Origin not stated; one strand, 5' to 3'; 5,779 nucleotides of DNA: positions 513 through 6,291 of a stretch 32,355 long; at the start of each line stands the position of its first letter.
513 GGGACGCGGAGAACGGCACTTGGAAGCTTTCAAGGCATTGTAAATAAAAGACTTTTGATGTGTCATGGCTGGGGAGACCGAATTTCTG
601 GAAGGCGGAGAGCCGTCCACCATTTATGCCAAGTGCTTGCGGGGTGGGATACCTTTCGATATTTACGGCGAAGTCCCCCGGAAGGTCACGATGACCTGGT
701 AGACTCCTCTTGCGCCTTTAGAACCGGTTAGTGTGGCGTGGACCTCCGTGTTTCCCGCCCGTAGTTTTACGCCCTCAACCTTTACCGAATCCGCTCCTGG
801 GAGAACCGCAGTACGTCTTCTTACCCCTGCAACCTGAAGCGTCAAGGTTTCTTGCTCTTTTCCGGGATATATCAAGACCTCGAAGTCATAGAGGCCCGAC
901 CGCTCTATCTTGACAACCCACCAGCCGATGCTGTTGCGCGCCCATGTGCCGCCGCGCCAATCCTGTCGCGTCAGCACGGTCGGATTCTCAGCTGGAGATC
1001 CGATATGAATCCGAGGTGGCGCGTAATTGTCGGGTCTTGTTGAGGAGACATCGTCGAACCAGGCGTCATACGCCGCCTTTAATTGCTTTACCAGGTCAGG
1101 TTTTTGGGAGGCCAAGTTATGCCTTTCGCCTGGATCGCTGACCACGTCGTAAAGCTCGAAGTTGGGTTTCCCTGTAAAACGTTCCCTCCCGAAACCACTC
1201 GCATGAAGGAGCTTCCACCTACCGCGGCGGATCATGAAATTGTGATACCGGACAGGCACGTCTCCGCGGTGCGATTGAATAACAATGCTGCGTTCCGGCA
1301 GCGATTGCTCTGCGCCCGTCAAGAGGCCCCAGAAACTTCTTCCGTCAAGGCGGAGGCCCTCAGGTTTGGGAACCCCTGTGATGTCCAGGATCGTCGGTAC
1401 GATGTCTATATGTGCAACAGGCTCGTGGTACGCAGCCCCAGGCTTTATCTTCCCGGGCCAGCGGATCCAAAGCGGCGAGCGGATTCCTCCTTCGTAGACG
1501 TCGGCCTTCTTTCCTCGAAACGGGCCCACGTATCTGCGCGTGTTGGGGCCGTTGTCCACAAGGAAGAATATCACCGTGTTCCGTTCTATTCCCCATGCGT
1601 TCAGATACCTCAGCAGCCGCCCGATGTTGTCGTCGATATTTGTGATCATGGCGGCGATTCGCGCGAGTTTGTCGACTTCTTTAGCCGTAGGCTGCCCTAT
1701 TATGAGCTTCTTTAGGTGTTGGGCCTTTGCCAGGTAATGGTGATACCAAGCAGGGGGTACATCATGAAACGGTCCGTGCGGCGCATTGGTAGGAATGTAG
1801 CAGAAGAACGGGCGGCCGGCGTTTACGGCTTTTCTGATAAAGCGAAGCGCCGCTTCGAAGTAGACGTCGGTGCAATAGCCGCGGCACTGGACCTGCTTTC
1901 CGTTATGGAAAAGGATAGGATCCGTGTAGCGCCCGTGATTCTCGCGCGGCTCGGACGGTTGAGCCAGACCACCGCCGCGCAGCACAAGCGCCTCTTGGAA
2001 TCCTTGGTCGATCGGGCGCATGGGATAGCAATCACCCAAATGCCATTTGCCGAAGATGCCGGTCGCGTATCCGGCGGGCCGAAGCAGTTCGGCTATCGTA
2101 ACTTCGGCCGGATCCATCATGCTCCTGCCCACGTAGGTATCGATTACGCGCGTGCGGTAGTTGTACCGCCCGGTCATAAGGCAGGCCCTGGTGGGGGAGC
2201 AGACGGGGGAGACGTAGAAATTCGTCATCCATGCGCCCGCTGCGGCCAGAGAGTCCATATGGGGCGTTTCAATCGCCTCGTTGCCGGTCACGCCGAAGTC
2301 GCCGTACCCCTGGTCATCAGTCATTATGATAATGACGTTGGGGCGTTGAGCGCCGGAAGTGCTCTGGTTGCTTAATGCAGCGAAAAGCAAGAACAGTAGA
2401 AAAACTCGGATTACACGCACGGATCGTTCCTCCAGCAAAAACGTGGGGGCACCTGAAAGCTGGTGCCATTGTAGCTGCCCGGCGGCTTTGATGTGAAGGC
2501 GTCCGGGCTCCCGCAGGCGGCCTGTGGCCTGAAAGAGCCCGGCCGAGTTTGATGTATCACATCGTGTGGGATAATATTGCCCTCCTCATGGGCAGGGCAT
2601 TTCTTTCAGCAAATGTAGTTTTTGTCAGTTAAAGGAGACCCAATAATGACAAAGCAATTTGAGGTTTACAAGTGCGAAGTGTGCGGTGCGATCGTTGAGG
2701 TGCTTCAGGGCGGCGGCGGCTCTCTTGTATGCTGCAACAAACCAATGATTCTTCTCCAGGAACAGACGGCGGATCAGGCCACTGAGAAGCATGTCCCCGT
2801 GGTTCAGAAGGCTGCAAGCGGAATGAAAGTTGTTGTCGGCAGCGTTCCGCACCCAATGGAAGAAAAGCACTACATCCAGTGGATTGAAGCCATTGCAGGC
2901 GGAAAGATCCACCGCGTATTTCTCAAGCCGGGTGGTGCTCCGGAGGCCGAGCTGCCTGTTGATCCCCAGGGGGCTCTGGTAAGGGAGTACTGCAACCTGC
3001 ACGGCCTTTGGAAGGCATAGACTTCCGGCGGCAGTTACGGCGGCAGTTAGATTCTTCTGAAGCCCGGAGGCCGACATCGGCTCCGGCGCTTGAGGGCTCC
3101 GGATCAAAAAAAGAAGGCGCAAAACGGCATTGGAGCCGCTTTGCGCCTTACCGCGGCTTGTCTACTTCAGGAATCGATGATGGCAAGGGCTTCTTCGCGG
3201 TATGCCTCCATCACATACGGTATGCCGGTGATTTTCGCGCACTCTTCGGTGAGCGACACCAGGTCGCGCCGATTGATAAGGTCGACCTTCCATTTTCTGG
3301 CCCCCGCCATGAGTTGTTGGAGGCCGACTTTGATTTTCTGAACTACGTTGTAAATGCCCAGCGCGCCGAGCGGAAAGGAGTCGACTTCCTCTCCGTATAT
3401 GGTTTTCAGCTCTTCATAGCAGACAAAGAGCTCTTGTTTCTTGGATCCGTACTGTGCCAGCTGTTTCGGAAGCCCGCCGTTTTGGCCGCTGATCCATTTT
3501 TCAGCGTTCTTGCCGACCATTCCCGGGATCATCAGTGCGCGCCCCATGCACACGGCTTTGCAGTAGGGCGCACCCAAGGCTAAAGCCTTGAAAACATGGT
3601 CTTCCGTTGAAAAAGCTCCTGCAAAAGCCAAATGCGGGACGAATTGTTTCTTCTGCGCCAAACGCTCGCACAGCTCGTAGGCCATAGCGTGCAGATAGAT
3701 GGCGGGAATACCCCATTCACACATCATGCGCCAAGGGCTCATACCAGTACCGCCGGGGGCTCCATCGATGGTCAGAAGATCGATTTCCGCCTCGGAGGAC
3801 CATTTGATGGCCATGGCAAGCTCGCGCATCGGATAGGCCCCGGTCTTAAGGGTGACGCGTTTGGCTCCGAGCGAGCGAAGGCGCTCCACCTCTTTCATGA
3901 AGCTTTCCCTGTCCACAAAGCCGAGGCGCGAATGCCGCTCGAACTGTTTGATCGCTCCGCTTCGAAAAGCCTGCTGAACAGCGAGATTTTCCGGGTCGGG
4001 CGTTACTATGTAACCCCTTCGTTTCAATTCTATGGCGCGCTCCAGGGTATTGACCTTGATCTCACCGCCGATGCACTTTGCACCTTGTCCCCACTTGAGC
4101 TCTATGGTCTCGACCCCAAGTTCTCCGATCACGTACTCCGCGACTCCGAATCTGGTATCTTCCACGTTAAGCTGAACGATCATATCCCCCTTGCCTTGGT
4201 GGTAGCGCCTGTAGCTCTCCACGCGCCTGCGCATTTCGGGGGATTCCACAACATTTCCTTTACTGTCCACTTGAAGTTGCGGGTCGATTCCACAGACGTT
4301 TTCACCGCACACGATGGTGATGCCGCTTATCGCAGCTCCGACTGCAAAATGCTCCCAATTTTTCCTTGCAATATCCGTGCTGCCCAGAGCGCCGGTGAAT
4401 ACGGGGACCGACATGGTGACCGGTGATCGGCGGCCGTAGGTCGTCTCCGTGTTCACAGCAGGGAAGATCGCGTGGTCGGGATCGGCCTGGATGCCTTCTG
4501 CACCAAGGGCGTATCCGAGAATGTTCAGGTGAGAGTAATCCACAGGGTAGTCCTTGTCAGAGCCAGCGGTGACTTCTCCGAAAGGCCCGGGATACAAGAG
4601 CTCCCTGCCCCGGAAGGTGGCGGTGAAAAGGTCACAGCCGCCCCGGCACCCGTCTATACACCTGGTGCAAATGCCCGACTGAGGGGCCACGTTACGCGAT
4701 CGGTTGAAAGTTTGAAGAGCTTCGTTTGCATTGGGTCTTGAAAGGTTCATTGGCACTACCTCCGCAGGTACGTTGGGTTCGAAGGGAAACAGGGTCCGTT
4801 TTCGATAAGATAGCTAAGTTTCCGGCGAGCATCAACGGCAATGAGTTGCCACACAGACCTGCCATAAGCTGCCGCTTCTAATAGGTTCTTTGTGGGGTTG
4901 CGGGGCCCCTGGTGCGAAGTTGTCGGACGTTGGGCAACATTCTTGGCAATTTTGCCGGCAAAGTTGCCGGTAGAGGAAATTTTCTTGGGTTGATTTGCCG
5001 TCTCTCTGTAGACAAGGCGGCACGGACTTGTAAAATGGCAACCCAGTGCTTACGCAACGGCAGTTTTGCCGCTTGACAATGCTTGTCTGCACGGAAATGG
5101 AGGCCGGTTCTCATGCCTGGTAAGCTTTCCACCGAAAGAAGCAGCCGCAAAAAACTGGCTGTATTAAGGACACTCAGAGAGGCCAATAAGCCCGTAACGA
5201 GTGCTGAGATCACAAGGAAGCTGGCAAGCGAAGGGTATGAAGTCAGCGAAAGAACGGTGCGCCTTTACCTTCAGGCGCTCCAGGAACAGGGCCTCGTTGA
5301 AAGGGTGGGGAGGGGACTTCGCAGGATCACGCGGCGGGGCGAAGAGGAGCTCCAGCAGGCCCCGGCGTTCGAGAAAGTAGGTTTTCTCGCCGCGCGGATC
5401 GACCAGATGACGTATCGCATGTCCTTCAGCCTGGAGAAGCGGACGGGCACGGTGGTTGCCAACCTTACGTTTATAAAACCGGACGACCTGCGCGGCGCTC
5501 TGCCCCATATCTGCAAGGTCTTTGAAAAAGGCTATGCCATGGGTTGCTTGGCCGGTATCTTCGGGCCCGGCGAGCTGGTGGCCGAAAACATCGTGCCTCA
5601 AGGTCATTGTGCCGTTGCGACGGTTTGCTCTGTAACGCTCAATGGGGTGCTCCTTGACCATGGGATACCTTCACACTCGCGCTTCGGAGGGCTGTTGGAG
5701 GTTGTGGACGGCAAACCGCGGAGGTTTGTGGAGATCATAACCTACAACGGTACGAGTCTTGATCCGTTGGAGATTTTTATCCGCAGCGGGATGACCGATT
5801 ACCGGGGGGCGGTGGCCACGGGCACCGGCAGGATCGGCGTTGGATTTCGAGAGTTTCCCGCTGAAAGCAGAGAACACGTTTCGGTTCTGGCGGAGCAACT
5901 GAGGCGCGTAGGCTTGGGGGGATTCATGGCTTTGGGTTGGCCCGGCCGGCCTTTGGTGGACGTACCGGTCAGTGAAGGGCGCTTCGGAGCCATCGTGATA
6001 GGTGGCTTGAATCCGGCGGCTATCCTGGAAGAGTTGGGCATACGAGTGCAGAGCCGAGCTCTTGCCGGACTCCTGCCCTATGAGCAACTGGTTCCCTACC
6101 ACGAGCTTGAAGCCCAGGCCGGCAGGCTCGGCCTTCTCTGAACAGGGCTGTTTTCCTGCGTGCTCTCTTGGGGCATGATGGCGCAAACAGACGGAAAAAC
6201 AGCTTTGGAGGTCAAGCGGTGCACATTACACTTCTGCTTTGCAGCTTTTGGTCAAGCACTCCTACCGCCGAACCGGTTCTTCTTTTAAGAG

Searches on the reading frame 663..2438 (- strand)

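Call 15: search_protein_families(library=pfam, proteins=[window:663-2438:-], max_evalue=0.01)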
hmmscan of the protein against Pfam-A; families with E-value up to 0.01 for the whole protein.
window:663-2438:- (591 aa): 2 families
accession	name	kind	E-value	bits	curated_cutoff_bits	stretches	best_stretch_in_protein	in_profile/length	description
PF00884.28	Sulfatase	-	4e-54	184.4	25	1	33-356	1-301/301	Sulfatase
PF16347.10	SGSH_C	-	1e-16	61.9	29.3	1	314-454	11-145/154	N-sulphoglucosamine sulphohydrolase, C-terminal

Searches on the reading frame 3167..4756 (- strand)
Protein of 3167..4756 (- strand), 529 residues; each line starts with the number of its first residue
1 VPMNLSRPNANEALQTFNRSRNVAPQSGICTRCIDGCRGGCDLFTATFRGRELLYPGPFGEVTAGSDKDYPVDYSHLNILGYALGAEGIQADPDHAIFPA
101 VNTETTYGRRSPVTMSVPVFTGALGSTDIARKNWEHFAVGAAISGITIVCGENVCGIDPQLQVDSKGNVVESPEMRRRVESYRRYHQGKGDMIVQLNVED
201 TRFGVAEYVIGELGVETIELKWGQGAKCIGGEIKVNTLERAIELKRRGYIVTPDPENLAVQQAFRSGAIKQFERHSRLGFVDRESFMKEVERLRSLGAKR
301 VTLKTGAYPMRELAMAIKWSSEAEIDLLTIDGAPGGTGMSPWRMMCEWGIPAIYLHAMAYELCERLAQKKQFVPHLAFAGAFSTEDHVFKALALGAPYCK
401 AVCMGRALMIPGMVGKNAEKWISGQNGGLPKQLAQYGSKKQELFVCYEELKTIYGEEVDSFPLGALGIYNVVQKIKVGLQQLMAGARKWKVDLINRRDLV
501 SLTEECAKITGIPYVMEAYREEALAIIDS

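Call 15: search_protein_families(library=pfam, proteins=[window:3167-4756:-], max_evalue=0.01)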
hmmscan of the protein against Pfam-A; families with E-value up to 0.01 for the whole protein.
window:3167-4756:- (529 aa): 1 family
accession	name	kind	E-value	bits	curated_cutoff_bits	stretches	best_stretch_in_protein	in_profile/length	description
PF01645.23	Glu_synthase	-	5.7e-17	62.4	20.4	2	280-410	185-309/369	Conserved region in glutamate synthase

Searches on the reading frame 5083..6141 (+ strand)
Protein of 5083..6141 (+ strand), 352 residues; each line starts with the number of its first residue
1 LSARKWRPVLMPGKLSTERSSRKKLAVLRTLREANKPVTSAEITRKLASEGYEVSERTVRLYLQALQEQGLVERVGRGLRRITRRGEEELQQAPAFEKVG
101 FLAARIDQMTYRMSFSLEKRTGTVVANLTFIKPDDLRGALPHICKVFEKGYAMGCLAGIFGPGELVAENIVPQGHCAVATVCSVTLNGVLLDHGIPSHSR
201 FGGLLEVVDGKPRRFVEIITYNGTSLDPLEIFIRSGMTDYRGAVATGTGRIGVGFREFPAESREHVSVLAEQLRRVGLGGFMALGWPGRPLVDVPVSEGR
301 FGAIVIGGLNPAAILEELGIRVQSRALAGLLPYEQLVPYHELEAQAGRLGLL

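Call 15: search_protein_families(library=pfam, proteins=[window:5083-6141:+], max_evalue=0.01)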
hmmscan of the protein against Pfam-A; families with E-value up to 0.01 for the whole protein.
window:5083-6141:+ (352 aa): 16 families
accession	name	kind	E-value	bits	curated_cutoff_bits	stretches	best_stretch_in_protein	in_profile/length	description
PF01995.21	NRD1_2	-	5.5e-74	248.8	25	1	99-336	1-236/238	NrpR regulatory domains NRD1 and 2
PF08461.16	HTH_12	-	4.4e-15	55.8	21.4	1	26-90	2-66/66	Ribonuclease R winged-helix domain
PF08279.18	HTH_11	-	5.6e-05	23.4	25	1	25-70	3-43/55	HTH domain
PF12840.13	HTH_20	-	8.7e-05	22.9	27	1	24-75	6-51/51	Helix-turn-helix domain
PF03965.22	Penicillinase_R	-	0.00042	21.1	22.6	1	24-77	5-56/115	Penicillinase repressor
PF21128.4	MCM4_WHD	-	0.0005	20.5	24.4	1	21-85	6-75/75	MCM4, winged helix domain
PF08220.18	HTH_DeoR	-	0.00059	20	21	1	48-83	20-55/57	DeoR-like helix-turn-helix domain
PF14338.12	Mrr_N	-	0.00064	20.3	29.5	1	39-91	34-86/87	Mrr N-terminal domain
PF09339.16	HTH_IclR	-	0.0011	19.1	22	1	25-75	6-51/52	IclR helix-turn-helix domain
PF25213.1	HVO_A0261_N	-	0.0012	19.1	35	1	20-93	9-74/86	HVO_A0261 N-terminal domain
PF01475.25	FUR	-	0.0021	18.6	23.1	1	19-75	5-62/121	Ferric uptake regulator family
PF21715.3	CggR_N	-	0.0027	17.8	30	1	43-92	18-66/71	CggR N-terminal DNA binding domain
PF23159.1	WH_Rok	-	0.0032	18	27.6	0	26-79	4-57/58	Repressor Rok winged helix domain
PF21100.3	MCM_C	-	0.0057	16.9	27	1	22-75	5-56/64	MCM protein C-terminal winged helix-turn-helix domain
PF04738.18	Lant_dehydr_N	-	0.0086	14.7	28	0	18-71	139-192/649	Lantibiotic dehydratase, N terminus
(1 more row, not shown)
